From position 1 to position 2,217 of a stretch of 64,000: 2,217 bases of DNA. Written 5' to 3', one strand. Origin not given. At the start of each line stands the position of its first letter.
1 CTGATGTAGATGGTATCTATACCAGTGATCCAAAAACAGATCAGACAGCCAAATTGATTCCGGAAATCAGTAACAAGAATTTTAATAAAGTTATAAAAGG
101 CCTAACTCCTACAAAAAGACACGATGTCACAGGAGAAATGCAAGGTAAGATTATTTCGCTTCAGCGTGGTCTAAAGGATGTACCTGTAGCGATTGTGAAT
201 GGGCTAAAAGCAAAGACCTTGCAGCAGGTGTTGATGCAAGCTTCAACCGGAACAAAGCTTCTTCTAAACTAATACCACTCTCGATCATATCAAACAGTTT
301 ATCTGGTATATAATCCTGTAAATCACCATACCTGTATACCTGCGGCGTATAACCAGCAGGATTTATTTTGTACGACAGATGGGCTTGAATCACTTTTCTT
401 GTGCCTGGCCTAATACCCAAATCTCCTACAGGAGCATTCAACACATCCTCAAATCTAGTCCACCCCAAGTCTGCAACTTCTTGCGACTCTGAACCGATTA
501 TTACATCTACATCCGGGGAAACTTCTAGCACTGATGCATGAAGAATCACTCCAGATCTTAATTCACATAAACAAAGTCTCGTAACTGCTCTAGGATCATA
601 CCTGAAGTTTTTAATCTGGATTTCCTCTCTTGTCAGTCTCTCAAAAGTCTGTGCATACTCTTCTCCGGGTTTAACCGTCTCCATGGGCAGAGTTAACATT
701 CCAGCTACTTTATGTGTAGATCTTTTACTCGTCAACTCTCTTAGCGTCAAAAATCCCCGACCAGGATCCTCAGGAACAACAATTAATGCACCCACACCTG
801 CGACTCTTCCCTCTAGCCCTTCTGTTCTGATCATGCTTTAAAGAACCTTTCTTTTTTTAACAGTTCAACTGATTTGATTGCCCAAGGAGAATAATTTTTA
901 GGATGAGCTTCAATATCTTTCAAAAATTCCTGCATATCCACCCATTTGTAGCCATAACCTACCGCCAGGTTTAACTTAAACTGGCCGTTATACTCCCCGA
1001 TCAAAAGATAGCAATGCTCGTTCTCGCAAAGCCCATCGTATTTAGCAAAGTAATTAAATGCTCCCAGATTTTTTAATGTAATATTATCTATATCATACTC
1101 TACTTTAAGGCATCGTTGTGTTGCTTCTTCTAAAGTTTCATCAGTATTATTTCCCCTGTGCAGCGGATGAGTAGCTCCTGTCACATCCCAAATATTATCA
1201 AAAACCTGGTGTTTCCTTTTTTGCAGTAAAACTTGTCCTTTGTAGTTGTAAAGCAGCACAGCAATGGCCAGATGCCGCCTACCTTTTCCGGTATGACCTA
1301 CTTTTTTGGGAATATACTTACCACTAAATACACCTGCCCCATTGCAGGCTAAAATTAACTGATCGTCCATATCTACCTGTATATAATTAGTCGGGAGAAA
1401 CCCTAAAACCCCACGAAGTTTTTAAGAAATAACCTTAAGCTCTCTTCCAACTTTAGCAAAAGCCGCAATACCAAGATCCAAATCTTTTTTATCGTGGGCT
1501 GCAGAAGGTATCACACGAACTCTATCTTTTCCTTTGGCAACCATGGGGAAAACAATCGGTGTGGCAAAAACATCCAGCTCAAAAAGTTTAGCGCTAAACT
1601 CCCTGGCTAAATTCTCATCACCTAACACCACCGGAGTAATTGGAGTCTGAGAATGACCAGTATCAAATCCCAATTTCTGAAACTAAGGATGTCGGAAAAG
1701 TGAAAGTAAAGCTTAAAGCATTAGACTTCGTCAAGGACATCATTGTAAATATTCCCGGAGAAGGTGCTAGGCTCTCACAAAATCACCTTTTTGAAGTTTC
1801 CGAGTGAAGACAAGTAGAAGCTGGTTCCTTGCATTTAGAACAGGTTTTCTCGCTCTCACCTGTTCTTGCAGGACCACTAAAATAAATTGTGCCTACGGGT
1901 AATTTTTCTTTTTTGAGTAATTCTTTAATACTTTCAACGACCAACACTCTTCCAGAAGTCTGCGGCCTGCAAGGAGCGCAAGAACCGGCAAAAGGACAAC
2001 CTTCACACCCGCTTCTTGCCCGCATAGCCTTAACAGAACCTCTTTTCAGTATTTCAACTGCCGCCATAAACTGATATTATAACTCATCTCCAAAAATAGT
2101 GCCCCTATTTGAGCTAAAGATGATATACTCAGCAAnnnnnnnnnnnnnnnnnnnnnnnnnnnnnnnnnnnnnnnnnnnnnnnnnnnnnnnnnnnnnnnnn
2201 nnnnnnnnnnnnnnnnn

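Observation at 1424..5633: The pflB-pflA cassette is bracketed by direct duplications of the kbl 3' end (about 250 bp, roughly 90 percent identical)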

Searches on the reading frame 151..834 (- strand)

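Call 5: search_protein_families(library=pfam, proteins=[window:151-834:-])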
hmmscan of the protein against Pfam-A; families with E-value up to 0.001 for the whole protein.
window:151-834:- (227 aa): 1 family
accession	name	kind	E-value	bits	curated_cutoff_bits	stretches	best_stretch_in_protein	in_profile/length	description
PF00293.34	NUDIX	-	0.0001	22.8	21.1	1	15-134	5-120/134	NUDIX domain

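Call 53: search_protein_families(library=pfam, proteins=[window:151-834:-], max_evalue=0.1)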
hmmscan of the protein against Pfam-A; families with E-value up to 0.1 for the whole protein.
window:151-834:- (227 aa): 1 family
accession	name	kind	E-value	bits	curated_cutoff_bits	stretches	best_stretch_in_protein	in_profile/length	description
PF00293.34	NUDIX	-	0.0001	22.8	21.1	1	15-134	5-120/134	NUDIX domain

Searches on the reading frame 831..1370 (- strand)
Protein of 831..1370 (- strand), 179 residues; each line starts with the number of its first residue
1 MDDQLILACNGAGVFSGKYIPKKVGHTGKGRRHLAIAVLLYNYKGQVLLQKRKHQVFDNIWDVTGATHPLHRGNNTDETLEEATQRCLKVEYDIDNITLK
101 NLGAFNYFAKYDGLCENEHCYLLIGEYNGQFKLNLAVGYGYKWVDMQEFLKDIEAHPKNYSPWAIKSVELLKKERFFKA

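Call 5: search_protein_families(library=pfam, proteins=[window:831-1370:-])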
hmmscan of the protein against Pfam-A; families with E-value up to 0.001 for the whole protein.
window:831-1370:- (179 aa): 1 family
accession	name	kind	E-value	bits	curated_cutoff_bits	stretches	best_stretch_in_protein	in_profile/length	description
PF00293.34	NUDIX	-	9e-09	35.9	21.1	1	32-163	2-133/134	NUDIX domain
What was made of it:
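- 831..1370 (-): idi179, a NUDIX-family gene of the resident backbone, immediately left of the insertion. Pfam NUDIX (call 5).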

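Call 20: find_encoding_contigs(protein=window:831-1370:-, flank=10000, max_places=6)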
Protein window:831-1370:- (179 aa): 8 contigs read that carry it; 4 places shown.
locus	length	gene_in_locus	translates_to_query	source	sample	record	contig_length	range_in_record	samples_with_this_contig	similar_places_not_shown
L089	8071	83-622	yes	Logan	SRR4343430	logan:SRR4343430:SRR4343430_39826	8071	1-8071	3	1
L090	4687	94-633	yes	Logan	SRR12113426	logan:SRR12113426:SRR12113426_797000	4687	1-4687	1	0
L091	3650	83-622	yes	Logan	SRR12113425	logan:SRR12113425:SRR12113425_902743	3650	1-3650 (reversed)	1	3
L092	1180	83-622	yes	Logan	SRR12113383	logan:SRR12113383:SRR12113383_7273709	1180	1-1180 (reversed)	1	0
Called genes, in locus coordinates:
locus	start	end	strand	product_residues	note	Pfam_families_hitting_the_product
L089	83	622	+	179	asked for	PF00293:NUDIX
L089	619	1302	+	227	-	-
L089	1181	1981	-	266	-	PF00696:AA_kinase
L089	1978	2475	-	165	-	PF04542:Sigma70_r2 (weak), PF08281:Sigma70_r4_2, PF04545:Sigma70_r4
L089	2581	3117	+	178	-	PF01894:YjbQ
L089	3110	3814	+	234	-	PF01255:Prenyltransf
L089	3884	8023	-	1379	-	-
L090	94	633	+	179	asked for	PF00293:NUDIX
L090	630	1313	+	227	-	-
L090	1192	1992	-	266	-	PF00696:AA_kinase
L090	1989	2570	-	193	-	PF04542:Sigma70_r2, PF08281:Sigma70_r4_2, PF04545:Sigma70_r4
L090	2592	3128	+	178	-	PF01894:YjbQ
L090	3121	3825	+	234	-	PF01255:Prenyltransf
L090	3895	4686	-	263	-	?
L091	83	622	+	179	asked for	PF00293:NUDIX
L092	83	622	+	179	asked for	PF00293:NUDIX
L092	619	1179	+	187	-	?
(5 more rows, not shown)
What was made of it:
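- Checked: Others cover idi179 up to window 1452-1463 (L089-L092, call 20).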

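Call 32: find_related_loci(query=window:831-1370:-, collection=metagenome_contigs, flank=10000)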
Query window:831-1370:- (179 aa) in metagenome_contigs; peptide patterns used: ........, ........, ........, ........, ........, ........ (x = any residue, [..] = any of these).
153 stretches matched a pattern; 10 encode a relative of the query (tblastn E <= 1e-3); 10 distinct loci.
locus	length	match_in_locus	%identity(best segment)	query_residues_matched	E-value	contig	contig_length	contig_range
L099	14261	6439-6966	82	4-179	3e-101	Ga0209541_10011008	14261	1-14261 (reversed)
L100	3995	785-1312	82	4-179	6e-102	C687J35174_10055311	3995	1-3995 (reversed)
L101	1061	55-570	69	3-173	2e-87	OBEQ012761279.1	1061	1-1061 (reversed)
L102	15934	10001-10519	67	2-174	3e-76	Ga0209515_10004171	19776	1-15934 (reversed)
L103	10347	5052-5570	67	2-174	3e-76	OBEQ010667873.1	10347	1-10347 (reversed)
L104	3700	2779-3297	61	3-177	2e-69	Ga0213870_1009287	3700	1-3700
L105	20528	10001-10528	57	1-177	7e-66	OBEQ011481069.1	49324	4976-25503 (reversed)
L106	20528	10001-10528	58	4-177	4e-64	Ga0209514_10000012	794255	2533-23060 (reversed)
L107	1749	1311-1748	56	4-150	7e-52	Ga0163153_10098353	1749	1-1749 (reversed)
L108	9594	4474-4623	34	34-83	6e-5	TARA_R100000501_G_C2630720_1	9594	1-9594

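Call 53: search_protein_families(library=pfam, proteins=[L099:2166-4502:-, L099:4624-6159:+], max_evalue=0.1)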
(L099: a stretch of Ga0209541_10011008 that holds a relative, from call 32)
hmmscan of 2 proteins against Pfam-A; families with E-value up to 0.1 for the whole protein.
L099:2166-4502:- (778 aa): 3 families
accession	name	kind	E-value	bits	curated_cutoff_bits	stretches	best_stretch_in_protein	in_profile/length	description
PF00501.34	AMP-binding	-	1.1e-60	205.9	29.9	1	28-394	2-384/384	AMP-binding enzyme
PF13193.12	AMP-binding_C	-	0.054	14.9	24.5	0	448-526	2-76/76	AMP-binding enzyme C-terminal domain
PF23562.2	AMP-binding_C_3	-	0.059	14.2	20.8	0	443-540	12-116/124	AMP-binding enzyme C-terminal domain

L099:4624-6159:+ (511 aa): 4 families
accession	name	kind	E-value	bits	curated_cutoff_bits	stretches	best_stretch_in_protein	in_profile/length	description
PF00132.30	Hexapep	-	1.2e-25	88.5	27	3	456-490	1-35/36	Bacterial transferase hexapeptide (six repeats)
PF14602.12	Hexapep_2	-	8.2e-07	29.1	27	1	458-490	3-33/34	Hexapeptide repeat of succinyl-transferase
PF25084.1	LbH_EIF2B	-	1.9e-05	25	54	1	418-492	18-96/105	EIF2B subunit epsilon LbH domain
PF06130.18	PTAC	-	0.049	13.8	25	0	227-295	41-110/176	Phosphate propanoyltransferase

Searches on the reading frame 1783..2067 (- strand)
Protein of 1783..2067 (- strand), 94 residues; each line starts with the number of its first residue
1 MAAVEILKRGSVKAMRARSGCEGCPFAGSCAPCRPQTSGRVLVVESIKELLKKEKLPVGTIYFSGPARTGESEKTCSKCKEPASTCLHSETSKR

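Call 5: search_protein_families(library=pfam, proteins=[window:1783-2067:-])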
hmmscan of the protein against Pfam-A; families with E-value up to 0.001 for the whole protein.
window:1783-2067:- (94 aa): 0 families

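Call 53: search_protein_families(library=pfam, proteins=[window:1783-2067:-], max_evalue=0.1)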
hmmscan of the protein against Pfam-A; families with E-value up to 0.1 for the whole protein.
window:1783-2067:- (94 aa): 1 family
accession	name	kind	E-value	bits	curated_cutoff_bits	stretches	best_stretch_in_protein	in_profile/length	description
PF02467.21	Whib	-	0.093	13.7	23.6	0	12-31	22-41/65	Transcription factor WhiB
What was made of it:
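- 1783..2067 (-): orf94, a small Cys-rich ORF travelling with pflB. Only a sub-threshold WhiB hit in Pfam (call 53).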
